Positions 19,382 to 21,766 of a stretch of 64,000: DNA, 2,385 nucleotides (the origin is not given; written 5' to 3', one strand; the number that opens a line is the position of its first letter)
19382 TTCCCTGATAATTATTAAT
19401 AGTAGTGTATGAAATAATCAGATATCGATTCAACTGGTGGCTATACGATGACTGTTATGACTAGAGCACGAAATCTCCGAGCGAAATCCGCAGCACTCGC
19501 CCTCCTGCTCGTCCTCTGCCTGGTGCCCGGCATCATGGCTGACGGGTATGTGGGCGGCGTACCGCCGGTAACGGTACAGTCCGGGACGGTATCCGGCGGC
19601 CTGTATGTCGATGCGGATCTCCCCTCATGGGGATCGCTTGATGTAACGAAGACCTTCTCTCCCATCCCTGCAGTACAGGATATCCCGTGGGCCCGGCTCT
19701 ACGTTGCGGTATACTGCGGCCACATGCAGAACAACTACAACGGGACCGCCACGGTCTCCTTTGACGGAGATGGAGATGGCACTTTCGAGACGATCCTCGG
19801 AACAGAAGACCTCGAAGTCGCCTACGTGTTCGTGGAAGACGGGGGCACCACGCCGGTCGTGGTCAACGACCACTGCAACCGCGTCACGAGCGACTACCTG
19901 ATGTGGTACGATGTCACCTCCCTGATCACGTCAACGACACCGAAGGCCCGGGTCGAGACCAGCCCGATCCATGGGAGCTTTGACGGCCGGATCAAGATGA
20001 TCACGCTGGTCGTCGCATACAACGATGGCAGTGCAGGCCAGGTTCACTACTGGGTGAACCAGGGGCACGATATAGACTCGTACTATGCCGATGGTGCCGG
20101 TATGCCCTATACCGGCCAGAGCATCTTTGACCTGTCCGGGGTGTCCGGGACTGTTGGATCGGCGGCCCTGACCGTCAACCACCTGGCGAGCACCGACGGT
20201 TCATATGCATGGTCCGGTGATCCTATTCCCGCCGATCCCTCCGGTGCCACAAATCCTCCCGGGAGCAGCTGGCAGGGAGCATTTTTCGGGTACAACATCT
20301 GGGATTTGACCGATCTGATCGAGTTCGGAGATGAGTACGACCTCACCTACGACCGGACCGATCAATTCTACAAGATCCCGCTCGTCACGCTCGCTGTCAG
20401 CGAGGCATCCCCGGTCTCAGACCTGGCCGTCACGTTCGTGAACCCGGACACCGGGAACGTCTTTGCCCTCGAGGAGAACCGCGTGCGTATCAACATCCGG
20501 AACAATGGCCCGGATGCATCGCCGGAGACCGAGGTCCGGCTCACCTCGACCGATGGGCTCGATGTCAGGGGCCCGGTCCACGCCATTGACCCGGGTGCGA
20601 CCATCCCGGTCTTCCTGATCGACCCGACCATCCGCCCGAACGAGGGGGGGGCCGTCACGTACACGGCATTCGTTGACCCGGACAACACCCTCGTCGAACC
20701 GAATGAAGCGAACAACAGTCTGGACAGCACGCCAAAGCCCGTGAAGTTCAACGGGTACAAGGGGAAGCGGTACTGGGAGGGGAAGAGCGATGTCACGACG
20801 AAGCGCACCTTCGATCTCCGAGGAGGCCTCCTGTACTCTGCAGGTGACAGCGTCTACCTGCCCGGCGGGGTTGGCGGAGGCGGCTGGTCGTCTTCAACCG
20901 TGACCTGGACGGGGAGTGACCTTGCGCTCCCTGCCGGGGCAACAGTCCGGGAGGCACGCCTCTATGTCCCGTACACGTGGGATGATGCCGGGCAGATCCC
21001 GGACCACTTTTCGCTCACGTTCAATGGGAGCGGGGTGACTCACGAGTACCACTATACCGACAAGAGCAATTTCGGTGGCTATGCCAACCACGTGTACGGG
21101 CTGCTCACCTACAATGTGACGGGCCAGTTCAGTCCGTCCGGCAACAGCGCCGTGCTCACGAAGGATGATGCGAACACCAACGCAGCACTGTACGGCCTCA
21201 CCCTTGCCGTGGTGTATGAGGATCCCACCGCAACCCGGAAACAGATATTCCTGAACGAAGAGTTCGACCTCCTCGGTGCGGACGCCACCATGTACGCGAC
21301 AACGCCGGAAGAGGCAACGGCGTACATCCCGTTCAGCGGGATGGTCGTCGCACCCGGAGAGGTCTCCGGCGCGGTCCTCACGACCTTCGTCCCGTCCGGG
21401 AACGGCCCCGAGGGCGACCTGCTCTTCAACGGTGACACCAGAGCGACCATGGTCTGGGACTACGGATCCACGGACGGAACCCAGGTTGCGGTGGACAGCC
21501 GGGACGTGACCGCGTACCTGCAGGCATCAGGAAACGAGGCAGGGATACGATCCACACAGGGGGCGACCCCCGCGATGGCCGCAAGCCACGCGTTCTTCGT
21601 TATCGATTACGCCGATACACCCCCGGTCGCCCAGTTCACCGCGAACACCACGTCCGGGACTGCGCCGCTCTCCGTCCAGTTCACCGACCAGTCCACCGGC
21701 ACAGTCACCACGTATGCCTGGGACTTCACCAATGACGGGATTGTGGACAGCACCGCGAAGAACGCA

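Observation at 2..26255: A 26-kb island of surface proteins built from two recurring, always-paired uncharacterised modules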

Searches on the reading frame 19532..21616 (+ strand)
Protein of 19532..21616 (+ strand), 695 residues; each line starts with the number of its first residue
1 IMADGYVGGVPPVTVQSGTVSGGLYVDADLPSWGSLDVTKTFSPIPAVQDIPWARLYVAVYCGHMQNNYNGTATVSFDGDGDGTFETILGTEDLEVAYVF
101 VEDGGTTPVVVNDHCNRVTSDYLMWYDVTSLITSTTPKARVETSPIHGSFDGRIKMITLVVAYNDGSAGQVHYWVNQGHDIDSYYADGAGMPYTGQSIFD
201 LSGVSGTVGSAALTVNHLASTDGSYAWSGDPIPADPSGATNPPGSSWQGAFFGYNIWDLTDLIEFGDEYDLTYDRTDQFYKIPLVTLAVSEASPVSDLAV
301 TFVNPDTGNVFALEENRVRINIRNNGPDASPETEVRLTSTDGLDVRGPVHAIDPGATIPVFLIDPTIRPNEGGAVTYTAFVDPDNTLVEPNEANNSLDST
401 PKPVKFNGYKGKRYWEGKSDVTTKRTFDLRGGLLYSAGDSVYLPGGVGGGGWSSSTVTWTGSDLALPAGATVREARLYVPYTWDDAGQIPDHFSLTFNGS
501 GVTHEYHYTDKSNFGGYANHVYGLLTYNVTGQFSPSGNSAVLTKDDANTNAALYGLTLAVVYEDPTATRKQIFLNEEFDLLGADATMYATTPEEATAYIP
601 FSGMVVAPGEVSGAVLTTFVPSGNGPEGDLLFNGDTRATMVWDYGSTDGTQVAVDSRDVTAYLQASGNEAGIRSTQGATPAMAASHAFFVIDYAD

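Call 30: predict_structure(alignment_id=A1)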
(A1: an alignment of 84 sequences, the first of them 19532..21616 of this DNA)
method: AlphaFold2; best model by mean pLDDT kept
length: 695 residues; sequences in the alignment: 84
mean_pLDDT: 94.6   pTM: 0.71
mean pLDDT of the five models: 94.6, 93.9, 93.8, 93.5, 93.3
residues with pLDDT >= 90: 625; 70-90: 53; 50-70: 12; < 50: 5
segments of 3 or more residues with pLDDT < 50: 239-243
pLDDT, mean of each block of 10 residues (from residue 1): 88 98 95 93 96 98 96 98 97 96 94 97 98 98 98 97 95 98 95 96 94 96 96 74 66 94 96 96 98 88 96 95 95 98 98 97 96 97 93 97 96 89 98 98 80 96 98 98 95 98 97 91 98 98 94 97 98 98 93 96 96 98 89 96 92 97 97 85 96 92
secondary structure, 60 per line:
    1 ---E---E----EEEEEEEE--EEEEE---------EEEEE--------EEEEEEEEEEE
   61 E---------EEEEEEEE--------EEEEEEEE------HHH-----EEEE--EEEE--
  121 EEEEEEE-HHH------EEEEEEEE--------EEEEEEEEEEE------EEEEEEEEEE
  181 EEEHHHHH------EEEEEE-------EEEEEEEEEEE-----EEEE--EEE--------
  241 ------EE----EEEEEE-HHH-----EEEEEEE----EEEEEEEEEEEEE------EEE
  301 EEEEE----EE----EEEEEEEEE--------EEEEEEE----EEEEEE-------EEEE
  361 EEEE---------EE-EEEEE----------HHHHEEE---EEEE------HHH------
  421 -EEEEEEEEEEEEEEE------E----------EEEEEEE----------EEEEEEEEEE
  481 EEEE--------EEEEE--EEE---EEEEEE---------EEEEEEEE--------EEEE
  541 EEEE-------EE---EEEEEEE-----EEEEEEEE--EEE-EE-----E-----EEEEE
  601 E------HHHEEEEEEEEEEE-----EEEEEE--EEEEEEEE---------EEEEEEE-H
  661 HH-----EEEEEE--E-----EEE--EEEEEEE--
elements in order (helices of 4 or more, strands of 3 or more residues): E13-20 E23-27 E37-41 E50-61 E71-78 E87-94 E109-112 E115-118 E121-127 E138-145 E154-164 E171-183 H184-188 E195-200 E208-218 E224-227 E230-232 E253-258 E268-274 E279-291 E298-305 E316-324 E333-339 E344-349 E357-364 E377-381 H392-395 E396-398 E402-405 E422-436 E454-460 E471-484 E493-497 E500-502 E506-511 E521-528 E537-544 E557-563 E569-576 E579-581 E596-601 E611-621 E627-632 E635-642 E652-658 E668-673 E682-684 E687-693
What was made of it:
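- A defined arrangement. pTM 0.71 for the 695-residue A-CARDB-B model is higher than I would expect for freely hinged domains (call 30).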

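Call 33: fold_search(model_id=the predicted structure, library=pdb)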
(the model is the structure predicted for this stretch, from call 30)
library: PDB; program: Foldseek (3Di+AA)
matches with E <= 10: 1707; with E <= 0.001: 249
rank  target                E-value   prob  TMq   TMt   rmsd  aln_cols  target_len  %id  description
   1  3pvm_B                7.7e-09  0.92  0.11  0.08  36.6       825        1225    9  Structure of Complement C5 in Complex with CVF (released 2011-01-19)
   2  3prx_B                1.1e-08  0.91  0.12  0.08  36.2       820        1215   10  Structure of Complement C5 in Complex with CVF and SSL7 (released 2011-01-19)
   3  3cmg                  1.2e-08  1.00  0.11  0.11  20.2       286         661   15  Crystal structure of putative beta-galactosidase from Bacteroides fragilis (released 2008-04-29)
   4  6i60_A                3.0e-08  0.99  0.13  0.11  21.3       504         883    8  Structure of alpha-L-rhamnosidase from Dictyoglumus thermophilum (released 2019-02-06)
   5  8dhe_C                4.0e-08  1.00  0.11  0.12  17.2       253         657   13  Tannerella forsythia beta-glucuronidase (mL1) (released 2023-05-17)
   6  3fn9_A                5.8e-08  1.00  0.11  0.11  23.1       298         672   12  Crystal structure of putative beta-galactosidase from bacteroides fragilis (released 2009-01-13)
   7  4u4j                  3.0e-07  0.57  0.11  0.06  51.5       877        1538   10  Crystal structure of Salmonella alpha-2-macroglobulin mutant Y1175G (released 2014-09-17)
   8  3bga_B                4.3e-07  0.97  0.11  0.08  23.6       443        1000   12  Crystal structure of beta-galactosidase from Bacteroides thetaiotaomicron VPI-5482 (released 2007-12-11)
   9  6byg_A                5.5e-07  1.00  0.12  0.10  16.9       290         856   10  Crystal structure of the nucleophile mutant (E575A) of the GH2 exo-beta-mannanase from Xanthomonas axonopodis pv. citr (released 2018-07-18)
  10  3lso_A                7.4e-07  0.90  0.12  0.17  22.8       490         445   10  Crystal structure of Putative membrane anchored protein from Corynebacterium diphtheriae (released 2010-02-23)
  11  8ayh_C                7.4e-07  0.66  0.13  0.13  46.2       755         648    8  Structure of Complement C5 in Complex with small molecule inhibitor and CVF (released 2022-12-21)
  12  6byg_B                7.8e-07  1.00  0.13  0.11  17.2       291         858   10  Crystal structure of the nucleophile mutant (E575A) of the GH2 exo-beta-mannanase from Xanthomonas axonopodis pv. citr (released 2018-07-18)
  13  8dhe_A                8.3e-07  1.00  0.11  0.11  17.4       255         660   12  Tannerella forsythia beta-glucuronidase (mL1) (released 2023-05-17)
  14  9npe_F                8.8e-07  0.97  0.10  0.10  20.4       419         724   10  Crystal structure of the inactive conformation of a glycoside hydrolase (CapGH2b) from the GH2 family in the space gro (released 2025-11-12)
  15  3idu_B                9.3e-07  1.00  0.14  0.79   2.9       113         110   26  Crystal Structure of the CARDB domain of the PF1109 protein in complex with di-metal ions from Pyrococcus furiosus, No (released 2009-08-04)
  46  3idu_A                4.1e-06  1.00  0.14  0.73   2.8       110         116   26  Crystal Structure of the CARDB domain of the PF1109 protein in complex with di-metal ions from Pyrococcus furiosus, No (released 2009-08-04)
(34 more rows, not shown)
